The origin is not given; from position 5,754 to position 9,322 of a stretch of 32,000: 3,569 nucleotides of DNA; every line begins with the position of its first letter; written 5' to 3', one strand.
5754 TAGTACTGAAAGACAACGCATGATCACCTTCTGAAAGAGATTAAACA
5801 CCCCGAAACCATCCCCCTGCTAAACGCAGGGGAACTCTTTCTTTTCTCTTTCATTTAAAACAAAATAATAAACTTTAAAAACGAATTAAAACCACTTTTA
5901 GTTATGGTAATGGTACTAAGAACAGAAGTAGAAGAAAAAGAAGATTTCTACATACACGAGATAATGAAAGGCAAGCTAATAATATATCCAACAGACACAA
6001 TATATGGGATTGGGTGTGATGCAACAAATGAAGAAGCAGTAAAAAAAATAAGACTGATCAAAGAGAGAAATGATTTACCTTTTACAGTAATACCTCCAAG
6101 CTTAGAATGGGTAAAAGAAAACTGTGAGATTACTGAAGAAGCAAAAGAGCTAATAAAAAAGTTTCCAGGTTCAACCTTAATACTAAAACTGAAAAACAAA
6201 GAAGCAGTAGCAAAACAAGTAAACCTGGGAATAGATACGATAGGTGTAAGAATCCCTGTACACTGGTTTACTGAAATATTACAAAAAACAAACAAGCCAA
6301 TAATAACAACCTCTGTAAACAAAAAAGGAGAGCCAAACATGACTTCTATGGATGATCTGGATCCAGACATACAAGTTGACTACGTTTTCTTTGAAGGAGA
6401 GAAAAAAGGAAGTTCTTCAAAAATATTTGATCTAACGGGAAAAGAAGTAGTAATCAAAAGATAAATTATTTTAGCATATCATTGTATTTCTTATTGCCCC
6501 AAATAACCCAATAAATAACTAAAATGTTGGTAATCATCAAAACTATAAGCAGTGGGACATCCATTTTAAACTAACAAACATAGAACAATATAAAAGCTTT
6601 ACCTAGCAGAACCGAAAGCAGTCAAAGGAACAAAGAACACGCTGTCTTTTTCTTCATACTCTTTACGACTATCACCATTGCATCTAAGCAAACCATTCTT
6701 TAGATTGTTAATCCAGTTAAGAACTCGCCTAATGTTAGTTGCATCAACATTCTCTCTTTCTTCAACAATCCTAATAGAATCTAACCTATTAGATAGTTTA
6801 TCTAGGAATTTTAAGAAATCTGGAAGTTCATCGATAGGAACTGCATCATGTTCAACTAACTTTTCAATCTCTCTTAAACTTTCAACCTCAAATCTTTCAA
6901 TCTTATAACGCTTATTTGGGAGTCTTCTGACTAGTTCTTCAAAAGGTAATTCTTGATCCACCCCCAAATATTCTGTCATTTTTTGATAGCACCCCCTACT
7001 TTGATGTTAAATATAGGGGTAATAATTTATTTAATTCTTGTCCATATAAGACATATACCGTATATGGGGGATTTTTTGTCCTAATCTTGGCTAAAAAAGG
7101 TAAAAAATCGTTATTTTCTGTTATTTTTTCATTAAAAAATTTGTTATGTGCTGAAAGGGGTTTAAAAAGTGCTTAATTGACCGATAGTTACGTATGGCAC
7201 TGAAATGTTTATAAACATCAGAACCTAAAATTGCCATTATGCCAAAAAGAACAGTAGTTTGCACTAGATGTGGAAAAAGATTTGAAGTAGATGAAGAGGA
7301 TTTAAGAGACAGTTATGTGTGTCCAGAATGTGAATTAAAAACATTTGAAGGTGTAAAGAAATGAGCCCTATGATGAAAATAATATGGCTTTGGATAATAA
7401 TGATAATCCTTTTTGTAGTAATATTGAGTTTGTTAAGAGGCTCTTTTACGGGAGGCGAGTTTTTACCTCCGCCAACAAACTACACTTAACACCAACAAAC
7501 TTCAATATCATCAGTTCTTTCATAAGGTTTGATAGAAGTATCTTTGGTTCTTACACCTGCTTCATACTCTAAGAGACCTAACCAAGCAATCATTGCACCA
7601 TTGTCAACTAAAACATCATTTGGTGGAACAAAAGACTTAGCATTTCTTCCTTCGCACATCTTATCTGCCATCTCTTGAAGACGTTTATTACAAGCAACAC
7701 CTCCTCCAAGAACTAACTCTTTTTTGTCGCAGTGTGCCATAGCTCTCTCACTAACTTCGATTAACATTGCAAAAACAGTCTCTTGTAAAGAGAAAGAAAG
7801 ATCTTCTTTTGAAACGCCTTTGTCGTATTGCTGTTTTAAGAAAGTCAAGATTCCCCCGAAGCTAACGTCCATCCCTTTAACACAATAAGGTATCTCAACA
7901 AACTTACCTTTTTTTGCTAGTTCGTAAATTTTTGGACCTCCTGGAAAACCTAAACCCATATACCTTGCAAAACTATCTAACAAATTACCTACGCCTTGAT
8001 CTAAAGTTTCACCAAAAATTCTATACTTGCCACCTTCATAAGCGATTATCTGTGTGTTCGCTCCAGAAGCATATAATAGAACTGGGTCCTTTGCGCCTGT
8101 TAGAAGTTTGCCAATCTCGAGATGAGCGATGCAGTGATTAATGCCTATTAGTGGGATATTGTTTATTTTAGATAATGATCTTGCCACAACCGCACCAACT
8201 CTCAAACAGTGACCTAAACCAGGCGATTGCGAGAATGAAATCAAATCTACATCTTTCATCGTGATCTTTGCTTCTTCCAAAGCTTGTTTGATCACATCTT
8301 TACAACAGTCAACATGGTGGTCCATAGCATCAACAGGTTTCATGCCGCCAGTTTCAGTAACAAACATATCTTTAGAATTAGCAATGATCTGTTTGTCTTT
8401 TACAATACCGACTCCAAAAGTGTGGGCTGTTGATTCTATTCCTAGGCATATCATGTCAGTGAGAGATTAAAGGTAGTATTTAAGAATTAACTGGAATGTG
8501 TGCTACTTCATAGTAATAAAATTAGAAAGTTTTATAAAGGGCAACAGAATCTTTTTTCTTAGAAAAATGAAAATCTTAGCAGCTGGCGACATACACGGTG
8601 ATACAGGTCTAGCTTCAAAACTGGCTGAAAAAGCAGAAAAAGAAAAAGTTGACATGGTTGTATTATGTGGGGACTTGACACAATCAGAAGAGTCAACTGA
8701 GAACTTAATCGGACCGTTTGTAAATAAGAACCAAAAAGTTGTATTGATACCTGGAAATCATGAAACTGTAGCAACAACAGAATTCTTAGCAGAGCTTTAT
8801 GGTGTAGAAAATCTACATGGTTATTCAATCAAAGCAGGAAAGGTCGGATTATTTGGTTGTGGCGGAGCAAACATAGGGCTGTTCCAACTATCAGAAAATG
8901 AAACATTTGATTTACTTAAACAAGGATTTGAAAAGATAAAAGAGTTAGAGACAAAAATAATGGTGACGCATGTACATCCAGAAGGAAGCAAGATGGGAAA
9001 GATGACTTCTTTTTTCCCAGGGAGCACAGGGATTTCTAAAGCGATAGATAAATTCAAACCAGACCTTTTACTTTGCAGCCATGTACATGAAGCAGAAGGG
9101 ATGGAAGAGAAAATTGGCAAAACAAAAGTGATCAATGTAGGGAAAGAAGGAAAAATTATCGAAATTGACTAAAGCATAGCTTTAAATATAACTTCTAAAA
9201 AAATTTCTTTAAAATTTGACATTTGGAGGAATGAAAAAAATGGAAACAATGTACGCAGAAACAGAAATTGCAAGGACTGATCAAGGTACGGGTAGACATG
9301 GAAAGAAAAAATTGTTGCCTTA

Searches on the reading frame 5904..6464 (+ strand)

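Call 8: search_protein_families(library=pfam, proteins=[window:5904-6464:+], max_evalue=0.01)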
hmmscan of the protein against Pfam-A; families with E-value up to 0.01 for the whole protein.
window:5904-6464:+ (186 aa): 1 family
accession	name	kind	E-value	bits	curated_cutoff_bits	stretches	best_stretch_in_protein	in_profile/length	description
PF01300.24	Sua5_yciO_yrdC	-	7.4e-40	136.8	25.1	1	20-185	3-175/178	Telomere recombination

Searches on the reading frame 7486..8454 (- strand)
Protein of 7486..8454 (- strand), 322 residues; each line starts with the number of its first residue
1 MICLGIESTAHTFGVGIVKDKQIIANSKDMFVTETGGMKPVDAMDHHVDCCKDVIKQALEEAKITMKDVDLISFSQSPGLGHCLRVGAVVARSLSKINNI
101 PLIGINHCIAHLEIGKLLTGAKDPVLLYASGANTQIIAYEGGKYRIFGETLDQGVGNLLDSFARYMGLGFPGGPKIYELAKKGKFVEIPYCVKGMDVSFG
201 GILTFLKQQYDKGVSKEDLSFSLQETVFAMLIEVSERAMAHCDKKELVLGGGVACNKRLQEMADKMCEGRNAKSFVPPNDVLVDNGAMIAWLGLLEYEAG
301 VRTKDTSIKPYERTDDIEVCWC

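Call 8: search_protein_families(library=pfam, proteins=[window:7486-8454:-], max_evalue=0.01)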
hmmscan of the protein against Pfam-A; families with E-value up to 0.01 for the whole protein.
window:7486-8454:- (322 aa): 4 families
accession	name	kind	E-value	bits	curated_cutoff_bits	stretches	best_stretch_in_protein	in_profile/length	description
PF00814.31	TsaD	-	5.7e-78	262.7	24.8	1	24-291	6-264/264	tRNA N6-adenosine threonylcarbamoyltransferase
PF22521.2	HypF_C_2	-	6.1e-08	33.2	27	1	189-280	137-234/241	Carbamoyltransferase, Kae1-like Domain, second subdomain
PF02543.21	Carbam_trans_N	-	0.0048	16.8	24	0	206-257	266-314/346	Carbamoyltransferase N-terminus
PF01869.26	BcrAD_BadFG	-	0.007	16.4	31.5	0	47-267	40-244/271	BadF/BadG/BcrA/BcrD ATPase family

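Call 21: find_related_loci(query=window:7486-8454:-, collection=genome_contigs, flank=10000)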
Query window:7486-8454:- (322 aa) in genome_contigs; peptide patterns used: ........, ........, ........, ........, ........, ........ (x = any residue, [..] = any of these).
600 stretches matched a pattern (row limit reached: there are more); 585 encode a relative of the query (tblastn E <= 1e-3); the best 80 are kept; 80 distinct loci.
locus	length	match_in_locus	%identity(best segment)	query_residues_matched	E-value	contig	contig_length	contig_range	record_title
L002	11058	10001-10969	68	1-321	3e-151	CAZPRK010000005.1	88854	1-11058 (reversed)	MAG TPA_asm: uncultured Methanosarcinales archaeon isolate SRP200020_co5_145 genome assembly, contig: NODE_332_length_88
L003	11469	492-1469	68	1-321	2e-150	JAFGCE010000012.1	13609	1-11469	MAG: Candidatus Woesearchaeota archaeon isolate Zod_Metabat.1084 k87_2501604, whole genome shotgun sequence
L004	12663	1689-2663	66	1-321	1e-144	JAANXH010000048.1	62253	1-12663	MAG: Candidatus Woesearchaeota archaeon isolate SuakinDeep_MAG79_5 MAG795_48, whole genome shotgun sequence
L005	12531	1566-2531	65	1-319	1e-140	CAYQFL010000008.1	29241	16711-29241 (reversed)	MAG TPA_asm: uncultured Methanosarcinales archaeon isolate binchicken_co256_894 genome assembly, contig: NODE_2615_lengt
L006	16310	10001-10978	62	1-321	1e-139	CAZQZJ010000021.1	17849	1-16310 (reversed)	MAG TPA_asm: uncultured Methanosarcinales archaeon isolate binchicken_co248_369 genome assembly, contig: NODE_3441_lengt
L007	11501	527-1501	67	1-321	3e-139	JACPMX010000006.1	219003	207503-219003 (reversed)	MAG: Candidatus Woesearchaeota archaeon isolate NC_groundwater_560_Ag_S-0.1um_42_26 S35_SO-1_scaffold_22387, whole genom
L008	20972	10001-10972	64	1-321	2e-138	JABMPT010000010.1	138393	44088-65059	MAG: Candidatus Woesearchaeota archaeon isolate bin.69 k141_5260003, whole genome shotgun sequence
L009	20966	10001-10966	64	1-318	5e-138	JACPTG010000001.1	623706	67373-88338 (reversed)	MAG: Candidatus Woesearchaeota archaeon isolate NC_groundwater_726_Ag_S-0.2um_49_29 S36_SO-2_scaffold_117127, whole geno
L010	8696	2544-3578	60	3-321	3e-136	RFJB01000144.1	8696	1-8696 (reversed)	MAG: Candidatus Woesearchaeota archaeon isolate J091 k99_1405365, whole genome shotgun sequence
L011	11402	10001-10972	65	1-321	7e-136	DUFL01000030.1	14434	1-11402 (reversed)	MAG TPA_asm: Candidatus Woesearchaeota archaeon isolate UBA10107 contig_6458, whole genome shotgun sequence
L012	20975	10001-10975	63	1-321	2e-135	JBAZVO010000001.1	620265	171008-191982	MAG: Candidatus Woesearchaeota archaeon isolate SO_2017_GW1_254 NODE_74_length_620265_cov_5.097662_OW334_2017, whole gen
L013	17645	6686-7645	66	1-315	1e-134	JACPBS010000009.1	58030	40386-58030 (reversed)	MAG: Candidatus Woesearchaeota archaeon isolate NC_groundwater_263_Ag_S-0.2um_45_10 S5_GD2017_2_S2_scaffold_293, whole g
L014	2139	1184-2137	64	1-313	2e-142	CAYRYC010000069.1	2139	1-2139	MAG TPA_asm: uncultured Methanosarcinales archaeon isolate binchicken_co181_566 genome assembly, contig: NODE_133445_len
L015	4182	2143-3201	59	1-321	2e-135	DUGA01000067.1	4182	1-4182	MAG TPA_asm: Candidatus Woesearchaeota archaeon isolate UBA10200 contig_64623, whole genome shotgun sequence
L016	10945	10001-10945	63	1-312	4e-130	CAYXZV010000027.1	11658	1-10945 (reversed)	MAG TPA_asm: uncultured Methanosarcinales archaeon isolate binchicken_co201_418 genome assembly, contig: NODE_6123_lengt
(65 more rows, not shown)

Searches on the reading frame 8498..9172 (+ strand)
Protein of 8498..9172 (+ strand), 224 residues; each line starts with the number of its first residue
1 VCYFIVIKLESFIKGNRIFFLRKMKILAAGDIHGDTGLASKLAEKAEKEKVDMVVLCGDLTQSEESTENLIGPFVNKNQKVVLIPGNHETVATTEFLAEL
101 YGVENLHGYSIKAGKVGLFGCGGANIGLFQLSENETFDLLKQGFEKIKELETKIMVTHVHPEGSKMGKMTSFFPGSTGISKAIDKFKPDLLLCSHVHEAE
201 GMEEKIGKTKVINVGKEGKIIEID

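Call 8: search_protein_families(library=pfam, proteins=[window:8498-9172:+], max_evalue=0.01)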
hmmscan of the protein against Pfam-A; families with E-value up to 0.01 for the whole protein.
window:8498-9172:+ (224 aa): 3 families
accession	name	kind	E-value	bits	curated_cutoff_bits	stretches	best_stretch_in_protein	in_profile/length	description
PF00149.33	Metallophos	-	3.3e-17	64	21.5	1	24-198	1-190/191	Calcineurin-like phosphoesterase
PF12850.12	Metallophos_2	-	7.2e-12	46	27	1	24-216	1-134/154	Calcineurin-like phosphoesterase superfamily domain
PF14582.11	Metallophos_3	-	1.2e-10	41.6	28.2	2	23-67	5-49/259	Metallophosphoesterase, calcineurin superfamily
